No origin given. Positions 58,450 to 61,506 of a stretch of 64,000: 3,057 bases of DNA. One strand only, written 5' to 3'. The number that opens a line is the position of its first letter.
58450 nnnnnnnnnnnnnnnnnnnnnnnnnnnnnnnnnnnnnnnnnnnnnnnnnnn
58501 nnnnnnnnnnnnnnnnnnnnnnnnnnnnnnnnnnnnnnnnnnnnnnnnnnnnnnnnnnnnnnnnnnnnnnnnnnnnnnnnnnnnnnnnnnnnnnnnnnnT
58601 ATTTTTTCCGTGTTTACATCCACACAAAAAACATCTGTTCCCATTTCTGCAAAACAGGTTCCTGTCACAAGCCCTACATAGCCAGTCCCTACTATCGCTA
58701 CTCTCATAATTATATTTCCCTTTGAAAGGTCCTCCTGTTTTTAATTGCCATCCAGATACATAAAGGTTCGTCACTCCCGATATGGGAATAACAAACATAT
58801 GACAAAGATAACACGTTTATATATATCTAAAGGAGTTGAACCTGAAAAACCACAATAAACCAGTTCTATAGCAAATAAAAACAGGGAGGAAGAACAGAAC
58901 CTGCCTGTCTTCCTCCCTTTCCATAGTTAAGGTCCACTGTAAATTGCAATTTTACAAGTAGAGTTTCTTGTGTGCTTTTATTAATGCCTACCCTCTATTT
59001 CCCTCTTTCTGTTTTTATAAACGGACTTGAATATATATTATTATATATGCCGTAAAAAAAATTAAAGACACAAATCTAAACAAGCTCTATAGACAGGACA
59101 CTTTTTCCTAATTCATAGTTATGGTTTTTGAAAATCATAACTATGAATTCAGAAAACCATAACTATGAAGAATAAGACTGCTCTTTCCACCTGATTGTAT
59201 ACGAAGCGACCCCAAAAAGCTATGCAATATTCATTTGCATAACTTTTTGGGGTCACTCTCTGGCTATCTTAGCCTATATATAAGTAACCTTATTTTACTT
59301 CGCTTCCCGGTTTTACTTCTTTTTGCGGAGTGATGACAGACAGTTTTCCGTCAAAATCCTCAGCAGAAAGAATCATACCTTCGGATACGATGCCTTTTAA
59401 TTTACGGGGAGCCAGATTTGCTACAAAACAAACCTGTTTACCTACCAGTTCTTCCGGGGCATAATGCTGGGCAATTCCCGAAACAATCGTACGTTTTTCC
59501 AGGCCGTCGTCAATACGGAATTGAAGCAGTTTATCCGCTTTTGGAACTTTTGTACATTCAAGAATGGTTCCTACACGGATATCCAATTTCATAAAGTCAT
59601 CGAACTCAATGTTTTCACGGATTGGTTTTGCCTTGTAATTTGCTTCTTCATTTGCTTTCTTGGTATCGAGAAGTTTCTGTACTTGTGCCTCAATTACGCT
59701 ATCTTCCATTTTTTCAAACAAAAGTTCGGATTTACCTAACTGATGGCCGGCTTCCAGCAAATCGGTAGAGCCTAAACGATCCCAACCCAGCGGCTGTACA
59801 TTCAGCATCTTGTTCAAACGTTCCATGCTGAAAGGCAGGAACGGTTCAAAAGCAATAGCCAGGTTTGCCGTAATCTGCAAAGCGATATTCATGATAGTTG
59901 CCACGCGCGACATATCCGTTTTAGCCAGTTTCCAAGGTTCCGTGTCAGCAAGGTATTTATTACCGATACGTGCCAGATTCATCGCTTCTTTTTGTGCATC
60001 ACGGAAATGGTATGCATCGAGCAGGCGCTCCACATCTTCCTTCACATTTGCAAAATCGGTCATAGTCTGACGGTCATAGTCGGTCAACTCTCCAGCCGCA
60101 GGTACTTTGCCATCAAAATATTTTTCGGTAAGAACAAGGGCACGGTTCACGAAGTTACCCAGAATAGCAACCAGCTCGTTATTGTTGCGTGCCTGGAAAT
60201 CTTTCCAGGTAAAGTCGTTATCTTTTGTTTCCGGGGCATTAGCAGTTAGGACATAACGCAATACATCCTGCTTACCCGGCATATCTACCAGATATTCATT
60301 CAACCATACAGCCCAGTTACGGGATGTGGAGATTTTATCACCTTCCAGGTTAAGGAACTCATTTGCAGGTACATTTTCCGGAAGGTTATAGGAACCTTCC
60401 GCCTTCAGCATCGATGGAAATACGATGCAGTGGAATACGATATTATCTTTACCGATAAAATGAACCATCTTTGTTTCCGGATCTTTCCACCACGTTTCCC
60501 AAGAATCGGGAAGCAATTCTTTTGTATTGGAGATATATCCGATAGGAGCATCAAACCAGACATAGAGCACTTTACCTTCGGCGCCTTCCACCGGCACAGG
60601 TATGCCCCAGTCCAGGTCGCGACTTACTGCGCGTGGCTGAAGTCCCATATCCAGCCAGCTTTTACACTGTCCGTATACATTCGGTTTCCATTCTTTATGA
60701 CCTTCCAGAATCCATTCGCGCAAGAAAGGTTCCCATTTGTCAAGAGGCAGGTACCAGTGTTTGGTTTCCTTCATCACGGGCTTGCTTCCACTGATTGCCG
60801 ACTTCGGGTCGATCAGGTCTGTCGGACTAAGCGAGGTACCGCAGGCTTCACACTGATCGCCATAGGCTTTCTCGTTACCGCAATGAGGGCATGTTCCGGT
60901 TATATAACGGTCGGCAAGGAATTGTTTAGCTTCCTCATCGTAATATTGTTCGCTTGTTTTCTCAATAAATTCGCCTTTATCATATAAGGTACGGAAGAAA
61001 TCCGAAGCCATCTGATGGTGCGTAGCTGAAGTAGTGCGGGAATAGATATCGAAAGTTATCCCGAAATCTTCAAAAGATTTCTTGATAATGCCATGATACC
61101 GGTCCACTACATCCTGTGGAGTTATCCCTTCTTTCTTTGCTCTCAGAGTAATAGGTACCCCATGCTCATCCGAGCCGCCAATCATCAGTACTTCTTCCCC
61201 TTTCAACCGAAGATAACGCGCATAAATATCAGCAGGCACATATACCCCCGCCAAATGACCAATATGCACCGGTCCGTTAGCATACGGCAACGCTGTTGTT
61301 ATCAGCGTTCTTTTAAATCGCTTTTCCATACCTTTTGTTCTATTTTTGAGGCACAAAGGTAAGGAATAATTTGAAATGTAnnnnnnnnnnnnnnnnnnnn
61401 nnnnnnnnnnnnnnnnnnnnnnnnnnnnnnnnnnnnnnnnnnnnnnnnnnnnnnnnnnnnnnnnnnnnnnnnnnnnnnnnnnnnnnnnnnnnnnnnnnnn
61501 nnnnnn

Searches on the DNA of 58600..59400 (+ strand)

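Call 34: search_rna_families(source=window, start=58600, end=59400, threshold=evalue, max_evalue=5)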
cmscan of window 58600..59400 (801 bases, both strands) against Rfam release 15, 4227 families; matches with E-value up to 5: 30.
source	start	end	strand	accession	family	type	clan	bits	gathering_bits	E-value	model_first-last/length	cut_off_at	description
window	59104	59155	-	RF03578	mir-3910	Gene; miRNA;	-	29.1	95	0.0014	1-82/82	no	mir-3910 microRNA precursor family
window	59208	59254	+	RF00245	mir-19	Gene; miRNA;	CL00110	26.2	50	0.015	1-79/79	no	mir-19 microRNA precursor family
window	59103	59157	-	RF00965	mir-549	Gene; miRNA;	-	24.1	93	0.029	1-72/72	no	mir-549 microRNA precursor family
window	59109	59172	-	RF04099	MIR837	Gene; miRNA;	-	23.7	117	0.037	1-122/122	no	MIR837 microRNA precursor family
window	59110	59257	-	RF01816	RsaA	Gene; sRNA;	-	23.7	50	0.15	1-134/134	no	RNA Staph. aureus A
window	59116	59165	-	RF03743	MIR7696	Gene; miRNA;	-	22.6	83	0.13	1-88/88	no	MIR7696 microRNA precursor family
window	59103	59156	-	RF04134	MIR7504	Gene; miRNA;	-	22.6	83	0.26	1-124/124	no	MIR7504 microRNA precursor family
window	59112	59169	+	RF04099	MIR837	Gene; miRNA;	-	22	117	0.1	1-122/122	no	MIR837 microRNA precursor family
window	59105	59154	-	RF04128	MIR8562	Gene; miRNA;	-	21.6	211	0.15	1-242/242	no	MIR8562 microRNA precursor family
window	59044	59153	-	RF02579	tsr26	Gene; sRNA;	-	21.5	141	1.2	1-122/122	no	S. aureus tsr26 small RNA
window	59104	59156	+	RF03344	mir-5365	Gene; miRNA;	-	21.3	70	0.12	1-78/78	no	mir-5365 microRNA precursor family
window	59116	59165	+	RF03743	MIR7696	Gene; miRNA;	-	21.3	83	0.27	1-88/88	no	MIR7696 microRNA precursor family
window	59103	59156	+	RF04134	MIR7504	Gene; miRNA;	-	21.1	83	0.61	1-124/124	no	MIR7504 microRNA precursor family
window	59110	59149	+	RF04205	MIR2606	Gene; miRNA;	-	20.1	139.7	3.4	1-165/165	no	MIR2606 microRNA precursor family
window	59202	59261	+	RF03601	MIR7993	Gene; miRNA;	-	19.6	100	1.1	1-138/138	no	MIR7993 microRNA precursor family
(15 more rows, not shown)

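Call 50: search_dna_similar(query=window:59100-59180:+, collection=plasmids, mode=distant, max_evalue=1, max_rows=20)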
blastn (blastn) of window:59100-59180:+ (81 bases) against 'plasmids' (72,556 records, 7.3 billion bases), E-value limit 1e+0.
Records with a match: 12; places in all: 21; records where one place covers at least 80% of the query: 0.
Best place of each record, by identity: 90-95% 2; 80-90% 8; 60-80% 2.
By first word of the organism name: Parabacteroides 8; Mycoplasmopsis 1; Bacillus 1; Liquorilactobacillus 1; uncultured 1.
By predicted mobility (MOB-suite, as given by PLSDB): non-mobilizable 11; conjugative 1.
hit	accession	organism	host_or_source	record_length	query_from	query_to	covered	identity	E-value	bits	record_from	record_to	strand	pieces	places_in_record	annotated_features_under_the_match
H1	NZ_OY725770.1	Parabacteroides distasonis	-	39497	11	70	74%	82.3%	2e-6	58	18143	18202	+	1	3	none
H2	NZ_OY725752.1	Parabacteroides distasonis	-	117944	13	70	72%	82.8%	2e-6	57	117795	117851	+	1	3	none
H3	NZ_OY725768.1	Parabacteroides distasonis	-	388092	11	70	74%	80.0%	8e-6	55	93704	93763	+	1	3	none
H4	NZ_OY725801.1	Parabacteroides distasonis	-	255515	13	69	70%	82.5%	6e-7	59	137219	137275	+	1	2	none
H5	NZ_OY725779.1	Parabacteroides distasonis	-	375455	11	69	73%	76.3%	1e-2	45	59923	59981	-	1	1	none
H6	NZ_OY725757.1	Parabacteroides distasonis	-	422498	11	68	72%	75.9%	5e-2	43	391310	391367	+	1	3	none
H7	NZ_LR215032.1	Mycoplasmopsis gallopavonis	Bird (Turkey),Air sacs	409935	3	41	48%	85.0%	6e-1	39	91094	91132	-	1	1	MHO_4530 family protein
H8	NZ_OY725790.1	Parabacteroides distasonis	-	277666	33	70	47%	86.8%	4e-3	47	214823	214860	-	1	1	ribD: bifunctional diaminohydroxyphosphoribosylaminopyrimidine ...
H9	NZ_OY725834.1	Parabacteroides distasonis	-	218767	32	70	48%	84.6%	1e-2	45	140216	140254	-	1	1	none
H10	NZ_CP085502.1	Bacillus cereus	black pepper plant,cell culture,root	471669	25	57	41%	91.2%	1e-2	46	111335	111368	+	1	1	none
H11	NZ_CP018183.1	Liquorilactobacillus nagelii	cell culture,water kefir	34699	1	36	44%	83.3%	6e-1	39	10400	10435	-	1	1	AAA family ATPase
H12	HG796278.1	uncultured bacterium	-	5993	26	57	40%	90.6%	1e-2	46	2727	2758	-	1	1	CDS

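Call 51: search_dna_similar(query=window:59100-59180:+, collection=phages, mode=distant, max_evalue=1, max_rows=20)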
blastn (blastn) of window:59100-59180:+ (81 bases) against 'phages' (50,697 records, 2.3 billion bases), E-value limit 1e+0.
Records with a match: 4; places in all: 4; records where one place covers at least 80% of the query: 0.
Best place of each record, by identity: 90-95% 4.
By first word of the organism name: Staphylococcus 4.
By host as written in the record: Staphylococcus epidermidis 1; Staphylococcus epidermidis F12 1; Staphylococcus epidermidis NCC 100655 1; Staphylococcus epidermidis COB-Sec2 1.
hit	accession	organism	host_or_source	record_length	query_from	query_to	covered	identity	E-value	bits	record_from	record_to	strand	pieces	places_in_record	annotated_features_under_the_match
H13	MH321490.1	Staphylococcus phage Quidividi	Staphylococcus epidermidis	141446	2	26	31%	92.0%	7e-1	37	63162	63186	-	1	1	endolysin/amidase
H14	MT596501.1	Staphylococcus phage vB_SepM_BE04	Staphylococcus epidermidis F12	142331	2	26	31%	92.0%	7e-1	37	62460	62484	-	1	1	amidase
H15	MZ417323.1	Staphylococcus phage PG-2021_1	Staphylococcus epidermidis NCC 100655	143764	2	26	31%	92.0%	7e-1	37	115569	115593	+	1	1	record has no annotation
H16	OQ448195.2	Staphylococcus phage 110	Staphylococcus epidermidis COB-Sec2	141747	2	26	31%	92.0%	7e-1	37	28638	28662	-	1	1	tail protein with lysin activity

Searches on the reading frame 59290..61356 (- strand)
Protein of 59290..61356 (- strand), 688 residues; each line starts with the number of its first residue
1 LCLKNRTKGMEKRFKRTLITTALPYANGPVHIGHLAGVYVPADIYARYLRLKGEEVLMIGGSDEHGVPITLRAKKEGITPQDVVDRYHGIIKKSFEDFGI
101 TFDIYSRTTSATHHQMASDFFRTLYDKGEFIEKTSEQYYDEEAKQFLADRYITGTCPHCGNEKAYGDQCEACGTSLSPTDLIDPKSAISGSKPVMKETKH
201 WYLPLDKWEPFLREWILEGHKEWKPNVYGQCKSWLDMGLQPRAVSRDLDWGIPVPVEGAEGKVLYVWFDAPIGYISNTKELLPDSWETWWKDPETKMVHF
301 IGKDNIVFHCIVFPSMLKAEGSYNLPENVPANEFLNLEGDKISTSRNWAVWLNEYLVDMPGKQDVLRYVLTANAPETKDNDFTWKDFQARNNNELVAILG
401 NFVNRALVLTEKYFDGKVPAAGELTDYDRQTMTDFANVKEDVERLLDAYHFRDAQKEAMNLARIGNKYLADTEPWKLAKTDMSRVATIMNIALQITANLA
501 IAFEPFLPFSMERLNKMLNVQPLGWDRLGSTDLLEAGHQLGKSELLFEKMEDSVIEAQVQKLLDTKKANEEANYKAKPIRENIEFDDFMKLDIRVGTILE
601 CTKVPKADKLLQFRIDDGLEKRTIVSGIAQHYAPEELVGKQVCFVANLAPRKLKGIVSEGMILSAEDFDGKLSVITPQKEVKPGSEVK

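Call 11: search_protein_families(library=pfam, proteins=[window:59290-61356:-])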
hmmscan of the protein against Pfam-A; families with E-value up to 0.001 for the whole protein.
window:59290-61356:- (688 aa): 5 families
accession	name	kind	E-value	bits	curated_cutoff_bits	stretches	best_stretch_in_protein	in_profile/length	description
PF09334.17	tRNA-synt_1g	-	1.3e-163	544.8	20.1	1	18-406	2-390/391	tRNA synthetases class I (M)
PF01588.26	tRNA_bind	-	2.1e-30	105.1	27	1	593-685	1-95/96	Putative tRNA binding domain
PF19303.5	Anticodon_3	-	4.1e-19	69.4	23.5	1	418-560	1-145/152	Anticodon binding domain of methionyl tRNA ligase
PF00133.28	tRNA-synt_1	-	2.8e-14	53.2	22.7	1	14-256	22-245/414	tRNA synthetases class I (I, L, M and V)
PF08264.19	Anticodon_1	-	1.1e-06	29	25.1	1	428-546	1-99/148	Anticodon-binding domain of tRNA ligase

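Call 22: find_homologous_proteins(query=window:59290-61329:-, max_evalue=1e-100)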
Query window:59290-61329:- (679 aa): 8000 proteins with E <= 1e-100 among 8000 candidates; the best 120 are listed.
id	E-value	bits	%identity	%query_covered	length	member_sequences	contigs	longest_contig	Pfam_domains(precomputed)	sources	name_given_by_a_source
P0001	0.0e+0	2167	-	-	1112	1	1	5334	PF09334.18,PF08264.20,PF00133.29,PF01588.27,PF19303.6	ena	-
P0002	0.0e+0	1611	85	94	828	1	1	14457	PF09334.18,PF08264.20,PF00133.29,PF01588.27,PF19303.6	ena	-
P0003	0.0e+0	1538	-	-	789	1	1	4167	PF09334.18,PF08264.20,PF00133.29,PF01588.27,PF19303.6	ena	-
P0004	0.0e+0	1537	96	100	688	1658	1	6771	PF09334.18,PF08264.20,PF00133.29,PF01588.27,PF19303.6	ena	-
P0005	0.0e+0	1532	96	100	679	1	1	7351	PF09334.18,PF08264.20,PF00133.29,PF01588.27,PF19303.6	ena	-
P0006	0.0e+0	1532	96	100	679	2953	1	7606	PF09334.18,PF08264.20,PF00133.29,PF01588.27,PF19303.6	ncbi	-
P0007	0.0e+0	1529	96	100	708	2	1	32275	PF09334.18,PF08264.20,PF00133.29,PF01588.27,PF19303.6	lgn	-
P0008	0.0e+0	1523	-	-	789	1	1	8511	PF09334.18,PF08264.20,PF00133.29,PF01588.27,PF19303.6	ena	-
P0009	0.0e+0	1517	95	100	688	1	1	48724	PF09334.18,PF08264.20,PF00133.29,PF01588.27,PF19303.6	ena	-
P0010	0.0e+0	1498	94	100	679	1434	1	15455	PF09334.18,PF08264.20,PF00133.29,PF01588.27,PF19303.6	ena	-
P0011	0.0e+0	1490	-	-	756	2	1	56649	PF09334.18,PF08264.20,PF00133.29,PF01588.27,PF19303.6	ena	-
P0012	0.0e+0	1482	92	100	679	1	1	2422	PF09334.18,PF08264.20,PF00133.29,PF01588.27,PF19303.6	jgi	jgi:methionyl-tRNA synthetase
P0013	0.0e+0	1480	-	-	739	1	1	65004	PF09334.18,PF08264.20,PF00133.29,PF01588.27,PF19303.6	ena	-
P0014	0.0e+0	1478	91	100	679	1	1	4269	PF09334.18,PF08264.20,PF00133.29,PF01588.27,PF19303.6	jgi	jgi:methionyl-tRNA synthetase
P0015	0.0e+0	1470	91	100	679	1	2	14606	PF09334.18,PF00133.29,PF01588.27,PF19303.6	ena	-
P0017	0.0e+0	1463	91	100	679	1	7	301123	PF09334.18,PF08264.20,PF00133.29,PF01588.27,PF19303.6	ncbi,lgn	-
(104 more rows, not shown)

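Call 23: find_encoding_contigs(protein=P0006, flank=2500, max_places=3)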
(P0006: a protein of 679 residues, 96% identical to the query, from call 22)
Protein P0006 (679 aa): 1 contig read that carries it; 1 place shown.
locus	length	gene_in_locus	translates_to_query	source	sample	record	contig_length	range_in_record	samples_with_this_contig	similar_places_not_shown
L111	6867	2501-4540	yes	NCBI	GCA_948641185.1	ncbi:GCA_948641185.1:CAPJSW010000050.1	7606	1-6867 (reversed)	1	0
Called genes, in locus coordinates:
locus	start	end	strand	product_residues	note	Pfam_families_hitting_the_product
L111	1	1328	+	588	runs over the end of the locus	PF14900:DUF4493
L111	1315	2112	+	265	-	PF14900:DUF4493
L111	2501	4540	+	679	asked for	PF00133:tRNA-synt_1, PF09334:tRNA-synt_1g, PF08264:Anticodon_1 (weak), PF19303:Anticodon_3, PF01588:tRNA_bind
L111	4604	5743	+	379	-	PF01041:DegT_DnrJ_EryC1, PF00155:Aminotran_1_2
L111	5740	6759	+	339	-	PF01408:GFO_IDH_MocA, PF03447:NAD_binding_3, PF02894:GFO_IDH_MocA_C, PF22725:GFO_IDH_MocA_C3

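Call 24: find_encoding_contigs(protein=P0010, flank=2500, max_places=3)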
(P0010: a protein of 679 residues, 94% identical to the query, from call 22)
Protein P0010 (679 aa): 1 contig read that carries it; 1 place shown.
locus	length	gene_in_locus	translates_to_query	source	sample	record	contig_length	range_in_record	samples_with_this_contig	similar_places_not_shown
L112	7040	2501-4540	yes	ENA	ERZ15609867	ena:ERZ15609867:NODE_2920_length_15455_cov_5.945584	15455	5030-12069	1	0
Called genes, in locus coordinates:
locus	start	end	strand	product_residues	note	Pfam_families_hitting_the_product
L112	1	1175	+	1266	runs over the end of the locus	-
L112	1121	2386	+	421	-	-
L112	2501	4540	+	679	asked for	PF00133:tRNA-synt_1, PF09334:tRNA-synt_1g, PF08264:Anticodon_1 (weak), PF19303:Anticodon_3, PF01588:tRNA_bind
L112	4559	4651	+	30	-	-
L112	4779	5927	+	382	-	PF00155:Aminotran_1_2, PF01041:DegT_DnrJ_EryC1, PF01212:Beta_elim_lyase (weak)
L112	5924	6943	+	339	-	PF01408:GFO_IDH_MocA, PF03447:NAD_binding_3 (weak), PF02894:GFO_IDH_MocA_C, PF22725:GFO_IDH_MocA_C3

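Call 25: find_encoding_contigs(protein=P0017, flank=2500, max_places=3)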
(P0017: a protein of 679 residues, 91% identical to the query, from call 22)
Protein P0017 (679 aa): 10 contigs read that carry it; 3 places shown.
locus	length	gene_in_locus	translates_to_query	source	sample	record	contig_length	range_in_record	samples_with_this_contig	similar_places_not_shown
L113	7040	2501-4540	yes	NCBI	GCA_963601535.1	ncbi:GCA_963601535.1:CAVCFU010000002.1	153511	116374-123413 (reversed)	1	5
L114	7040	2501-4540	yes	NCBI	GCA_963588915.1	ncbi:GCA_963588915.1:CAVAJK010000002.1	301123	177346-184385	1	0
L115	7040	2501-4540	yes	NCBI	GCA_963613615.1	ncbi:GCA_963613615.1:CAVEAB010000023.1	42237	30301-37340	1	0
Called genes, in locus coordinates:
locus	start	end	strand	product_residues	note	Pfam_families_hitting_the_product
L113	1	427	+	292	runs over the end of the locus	PF01297:ZnuA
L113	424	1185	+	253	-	PF02463:SMC_N (faint), PF00005:ABC_tran, PF13304:AAA_21 (faint)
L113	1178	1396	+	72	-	-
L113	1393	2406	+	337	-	PF00106:adh_short (weak), PF01073:3Beta_HSD, PF01370:Epimerase, PF04321:RmlD_sub_bind, PF05368:NmrA (weak), PF13460:NAD_binding_10, PF16363:GDP_Man_Dehyd, PF07993:NAD_binding_4 (weak)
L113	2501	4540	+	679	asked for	PF00133:tRNA-synt_1, PF09334:tRNA-synt_1g, PF08264:Anticodon_1 (weak), PF19303:Anticodon_3, PF01588:tRNA_bind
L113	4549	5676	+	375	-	PF00155:Aminotran_1_2 (weak), PF01041:DegT_DnrJ_EryC1, PF00266:Aminotran_5 (weak)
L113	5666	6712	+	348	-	PF01408:GFO_IDH_MocA, PF02894:GFO_IDH_MocA_C, PF22725:GFO_IDH_MocA_C3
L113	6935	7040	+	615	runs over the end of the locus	PF22666:Glyco_hydro_2_N2 (weak), PF02837:Glyco_hydro_2_N, PF00703:Glyco_hydro_2, PF02836:Glyco_hydro_2_C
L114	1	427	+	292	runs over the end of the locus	PF01297:ZnuA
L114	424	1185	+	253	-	PF02463:SMC_N (faint), PF00005:ABC_tran, PF13304:AAA_21 (faint)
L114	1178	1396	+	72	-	-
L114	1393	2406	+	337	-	PF00106:adh_short (weak), PF01073:3Beta_HSD, PF01370:Epimerase, PF04321:RmlD_sub_bind, PF05368:NmrA (weak), PF13460:NAD_binding_10, PF16363:GDP_Man_Dehyd, PF07993:NAD_binding_4 (weak)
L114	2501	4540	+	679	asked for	PF00133:tRNA-synt_1, PF09334:tRNA-synt_1g, PF08264:Anticodon_1 (weak), PF19303:Anticodon_3, PF01588:tRNA_bind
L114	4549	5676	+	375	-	PF00155:Aminotran_1_2 (weak), PF01041:DegT_DnrJ_EryC1, PF00266:Aminotran_5 (weak)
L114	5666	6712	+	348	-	PF01408:GFO_IDH_MocA, PF02894:GFO_IDH_MocA_C, PF22725:GFO_IDH_MocA_C3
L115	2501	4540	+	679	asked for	PF00133:tRNA-synt_1, PF09334:tRNA-synt_1g, PF08264:Anticodon_1 (weak), PF19303:Anticodon_3, PF01588:tRNA_bind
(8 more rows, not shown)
